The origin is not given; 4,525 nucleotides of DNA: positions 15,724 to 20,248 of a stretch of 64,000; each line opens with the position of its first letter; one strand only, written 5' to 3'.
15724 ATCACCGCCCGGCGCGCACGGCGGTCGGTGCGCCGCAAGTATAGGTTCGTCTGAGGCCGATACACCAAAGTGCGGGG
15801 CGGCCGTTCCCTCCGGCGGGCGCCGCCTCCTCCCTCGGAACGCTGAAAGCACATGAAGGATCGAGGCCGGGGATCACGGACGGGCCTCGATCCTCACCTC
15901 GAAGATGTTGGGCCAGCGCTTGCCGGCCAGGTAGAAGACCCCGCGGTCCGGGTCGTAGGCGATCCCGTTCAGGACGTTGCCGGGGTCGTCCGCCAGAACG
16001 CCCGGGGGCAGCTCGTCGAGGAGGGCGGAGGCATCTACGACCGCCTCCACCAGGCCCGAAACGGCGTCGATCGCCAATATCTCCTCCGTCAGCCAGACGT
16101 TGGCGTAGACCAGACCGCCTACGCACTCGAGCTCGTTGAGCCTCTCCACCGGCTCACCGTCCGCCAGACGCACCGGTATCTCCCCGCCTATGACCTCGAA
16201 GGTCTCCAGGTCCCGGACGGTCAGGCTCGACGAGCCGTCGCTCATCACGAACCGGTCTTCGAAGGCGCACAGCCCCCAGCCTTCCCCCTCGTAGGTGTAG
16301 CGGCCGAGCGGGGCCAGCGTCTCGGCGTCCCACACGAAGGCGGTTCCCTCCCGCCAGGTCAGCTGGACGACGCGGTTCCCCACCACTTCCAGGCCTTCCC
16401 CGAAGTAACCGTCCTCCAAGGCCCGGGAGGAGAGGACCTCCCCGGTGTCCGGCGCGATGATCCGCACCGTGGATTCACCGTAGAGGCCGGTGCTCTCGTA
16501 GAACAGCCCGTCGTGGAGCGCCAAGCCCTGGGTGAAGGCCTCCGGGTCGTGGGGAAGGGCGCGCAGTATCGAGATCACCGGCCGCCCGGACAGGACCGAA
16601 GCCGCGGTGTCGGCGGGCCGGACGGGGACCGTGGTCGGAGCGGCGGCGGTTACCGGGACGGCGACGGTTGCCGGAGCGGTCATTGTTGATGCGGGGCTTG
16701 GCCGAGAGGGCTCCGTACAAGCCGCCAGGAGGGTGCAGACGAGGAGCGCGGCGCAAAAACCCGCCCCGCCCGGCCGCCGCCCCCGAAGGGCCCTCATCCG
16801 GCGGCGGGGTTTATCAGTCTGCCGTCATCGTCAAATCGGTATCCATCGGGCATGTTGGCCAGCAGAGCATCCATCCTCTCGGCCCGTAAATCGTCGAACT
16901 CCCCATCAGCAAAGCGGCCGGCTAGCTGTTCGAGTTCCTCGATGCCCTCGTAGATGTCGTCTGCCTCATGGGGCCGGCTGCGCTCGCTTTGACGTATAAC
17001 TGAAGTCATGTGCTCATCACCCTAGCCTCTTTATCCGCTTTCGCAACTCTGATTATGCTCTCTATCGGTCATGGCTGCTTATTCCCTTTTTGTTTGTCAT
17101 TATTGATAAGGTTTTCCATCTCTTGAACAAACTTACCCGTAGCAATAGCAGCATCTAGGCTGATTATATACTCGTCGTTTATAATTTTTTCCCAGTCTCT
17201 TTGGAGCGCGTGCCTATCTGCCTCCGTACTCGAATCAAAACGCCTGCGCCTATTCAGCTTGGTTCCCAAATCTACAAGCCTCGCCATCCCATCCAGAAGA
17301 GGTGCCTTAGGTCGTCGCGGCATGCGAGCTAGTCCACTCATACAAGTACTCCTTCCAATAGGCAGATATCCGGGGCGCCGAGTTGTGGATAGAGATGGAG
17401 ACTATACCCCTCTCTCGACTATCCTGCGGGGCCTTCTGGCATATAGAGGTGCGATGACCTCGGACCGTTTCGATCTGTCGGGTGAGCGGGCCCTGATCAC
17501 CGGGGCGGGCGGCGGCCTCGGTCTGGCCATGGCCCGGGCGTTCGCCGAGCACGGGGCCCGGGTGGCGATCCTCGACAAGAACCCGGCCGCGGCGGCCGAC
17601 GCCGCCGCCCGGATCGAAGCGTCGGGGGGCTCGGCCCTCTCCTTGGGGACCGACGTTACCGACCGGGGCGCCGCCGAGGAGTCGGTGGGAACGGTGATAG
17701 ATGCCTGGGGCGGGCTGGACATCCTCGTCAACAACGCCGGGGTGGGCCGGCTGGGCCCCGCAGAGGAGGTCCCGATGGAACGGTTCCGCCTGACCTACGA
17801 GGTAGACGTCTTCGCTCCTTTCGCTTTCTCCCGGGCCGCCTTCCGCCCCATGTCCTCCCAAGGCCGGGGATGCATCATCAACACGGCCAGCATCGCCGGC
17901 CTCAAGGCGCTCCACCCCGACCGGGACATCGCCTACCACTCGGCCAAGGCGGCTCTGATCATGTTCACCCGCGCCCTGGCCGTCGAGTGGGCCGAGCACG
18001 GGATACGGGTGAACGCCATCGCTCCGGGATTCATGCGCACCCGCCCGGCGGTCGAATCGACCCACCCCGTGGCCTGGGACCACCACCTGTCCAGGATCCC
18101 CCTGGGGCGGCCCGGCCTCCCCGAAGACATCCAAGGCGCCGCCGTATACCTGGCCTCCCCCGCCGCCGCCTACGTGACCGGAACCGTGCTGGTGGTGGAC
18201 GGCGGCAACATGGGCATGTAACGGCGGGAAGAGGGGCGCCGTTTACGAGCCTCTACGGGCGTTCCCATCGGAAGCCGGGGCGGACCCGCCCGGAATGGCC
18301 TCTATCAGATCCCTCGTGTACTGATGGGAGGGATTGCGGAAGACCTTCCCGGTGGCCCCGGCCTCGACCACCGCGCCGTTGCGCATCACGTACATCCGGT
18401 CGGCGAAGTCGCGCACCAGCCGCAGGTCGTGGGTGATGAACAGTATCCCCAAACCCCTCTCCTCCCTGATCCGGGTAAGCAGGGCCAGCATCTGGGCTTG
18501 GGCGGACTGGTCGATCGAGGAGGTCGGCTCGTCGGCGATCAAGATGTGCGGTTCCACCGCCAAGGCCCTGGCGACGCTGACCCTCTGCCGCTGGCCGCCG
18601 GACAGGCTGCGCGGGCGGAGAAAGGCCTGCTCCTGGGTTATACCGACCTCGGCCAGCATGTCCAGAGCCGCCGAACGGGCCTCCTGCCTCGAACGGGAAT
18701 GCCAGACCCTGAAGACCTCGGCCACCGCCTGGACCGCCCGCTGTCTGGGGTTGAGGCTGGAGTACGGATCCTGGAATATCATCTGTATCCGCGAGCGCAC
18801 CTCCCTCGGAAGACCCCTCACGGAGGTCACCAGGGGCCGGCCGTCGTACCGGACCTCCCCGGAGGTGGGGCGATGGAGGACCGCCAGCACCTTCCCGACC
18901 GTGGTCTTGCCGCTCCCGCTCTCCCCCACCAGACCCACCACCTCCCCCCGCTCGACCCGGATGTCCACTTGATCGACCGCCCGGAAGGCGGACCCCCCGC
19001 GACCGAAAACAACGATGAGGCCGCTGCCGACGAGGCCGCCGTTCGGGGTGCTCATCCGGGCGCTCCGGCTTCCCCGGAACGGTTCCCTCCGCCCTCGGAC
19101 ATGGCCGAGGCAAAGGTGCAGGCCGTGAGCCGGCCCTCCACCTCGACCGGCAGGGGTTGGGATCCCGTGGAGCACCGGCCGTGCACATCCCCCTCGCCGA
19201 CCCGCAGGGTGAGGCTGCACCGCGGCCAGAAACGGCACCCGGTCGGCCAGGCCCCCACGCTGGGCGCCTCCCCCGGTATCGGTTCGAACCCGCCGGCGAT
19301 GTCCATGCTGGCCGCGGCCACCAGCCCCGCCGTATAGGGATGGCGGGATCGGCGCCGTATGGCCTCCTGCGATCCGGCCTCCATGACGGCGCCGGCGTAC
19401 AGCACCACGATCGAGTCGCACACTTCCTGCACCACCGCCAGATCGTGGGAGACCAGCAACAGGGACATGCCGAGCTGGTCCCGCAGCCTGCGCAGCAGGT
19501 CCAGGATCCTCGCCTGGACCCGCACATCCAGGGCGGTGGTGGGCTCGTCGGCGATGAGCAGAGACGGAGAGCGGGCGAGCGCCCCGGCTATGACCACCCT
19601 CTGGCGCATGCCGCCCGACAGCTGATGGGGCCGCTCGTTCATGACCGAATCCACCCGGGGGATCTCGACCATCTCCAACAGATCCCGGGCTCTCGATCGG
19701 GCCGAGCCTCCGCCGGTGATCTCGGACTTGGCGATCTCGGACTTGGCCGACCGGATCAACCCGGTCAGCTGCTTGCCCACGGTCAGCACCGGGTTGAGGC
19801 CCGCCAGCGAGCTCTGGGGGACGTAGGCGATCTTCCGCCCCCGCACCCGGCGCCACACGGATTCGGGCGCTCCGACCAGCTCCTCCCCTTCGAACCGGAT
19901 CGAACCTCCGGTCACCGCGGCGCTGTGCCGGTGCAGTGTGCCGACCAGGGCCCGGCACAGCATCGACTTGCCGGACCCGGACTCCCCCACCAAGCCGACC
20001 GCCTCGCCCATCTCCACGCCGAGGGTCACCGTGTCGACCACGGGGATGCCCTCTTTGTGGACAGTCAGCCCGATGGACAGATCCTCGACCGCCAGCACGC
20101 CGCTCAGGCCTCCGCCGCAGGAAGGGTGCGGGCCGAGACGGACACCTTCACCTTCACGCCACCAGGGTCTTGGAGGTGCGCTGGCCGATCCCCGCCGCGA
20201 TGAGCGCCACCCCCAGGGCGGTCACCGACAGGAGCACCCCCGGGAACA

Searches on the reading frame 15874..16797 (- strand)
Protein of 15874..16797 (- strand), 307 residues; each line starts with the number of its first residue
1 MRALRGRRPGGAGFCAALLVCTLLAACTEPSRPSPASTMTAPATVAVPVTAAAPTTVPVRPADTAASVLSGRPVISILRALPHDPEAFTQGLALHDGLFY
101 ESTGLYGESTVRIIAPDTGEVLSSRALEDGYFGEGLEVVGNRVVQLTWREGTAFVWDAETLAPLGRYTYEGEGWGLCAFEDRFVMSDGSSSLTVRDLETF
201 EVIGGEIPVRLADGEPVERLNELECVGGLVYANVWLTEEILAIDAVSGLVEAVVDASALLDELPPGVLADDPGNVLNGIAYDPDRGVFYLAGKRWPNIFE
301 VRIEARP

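Call 27: search_protein_families(library=pfam, proteins=[window:15874-16797:-], max_evalue=0.001)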
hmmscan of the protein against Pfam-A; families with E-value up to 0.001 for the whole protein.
window:15874-16797:- (307 aa): 1 family
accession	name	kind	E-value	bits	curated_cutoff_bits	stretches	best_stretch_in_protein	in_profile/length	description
PF05096.18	Glu_cyclase_2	-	4e-82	275.8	22.3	1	72-303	24-249/249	Glutamine cyclotransferase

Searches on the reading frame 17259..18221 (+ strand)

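Call 27: search_protein_families(library=pfam, proteins=[window:17259-18221:+], max_evalue=0.001)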
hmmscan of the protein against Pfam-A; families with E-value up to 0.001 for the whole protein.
window:17259-18221:+ (320 aa): 3 families
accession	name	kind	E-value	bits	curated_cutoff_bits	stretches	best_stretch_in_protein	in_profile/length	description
PF13561.12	adh_short_C2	-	1.8e-61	208.2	27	1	82-316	1-234/236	Enoyl-(Acyl carrier protein) reductase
PF00106.31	adh_short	-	2.9e-52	177.4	26.6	1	78-264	3-187/195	short chain dehydrogenase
PF08659.16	KR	-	1.1e-07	32.4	22.6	1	79-256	4-175/180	KR domain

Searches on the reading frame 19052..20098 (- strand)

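Call 27: search_protein_families(library=pfam, proteins=[window:19052-20098:-], max_evalue=0.001)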
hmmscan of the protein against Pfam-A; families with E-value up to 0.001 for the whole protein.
window:19052-20098:- (348 aa): 4 families
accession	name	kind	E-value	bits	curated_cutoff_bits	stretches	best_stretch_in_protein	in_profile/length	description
PF00005.33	ABC_tran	-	1.1e-28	101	25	1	22-188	2-137/137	ABC transporter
PF08352.17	oligo_HPY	-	1.6e-10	41.6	27.1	1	239-296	1-60/65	Oligopeptide/dipeptide transporter, C-terminal region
PF13401.12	AAA_22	-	2.6e-08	34.7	27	1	36-216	10-121/130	AAA domain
PF13304.12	AAA_21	-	4.7e-08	33.9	27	1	155-223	233-303/304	AAA domain, putative AbiEii toxin, Type IV TA system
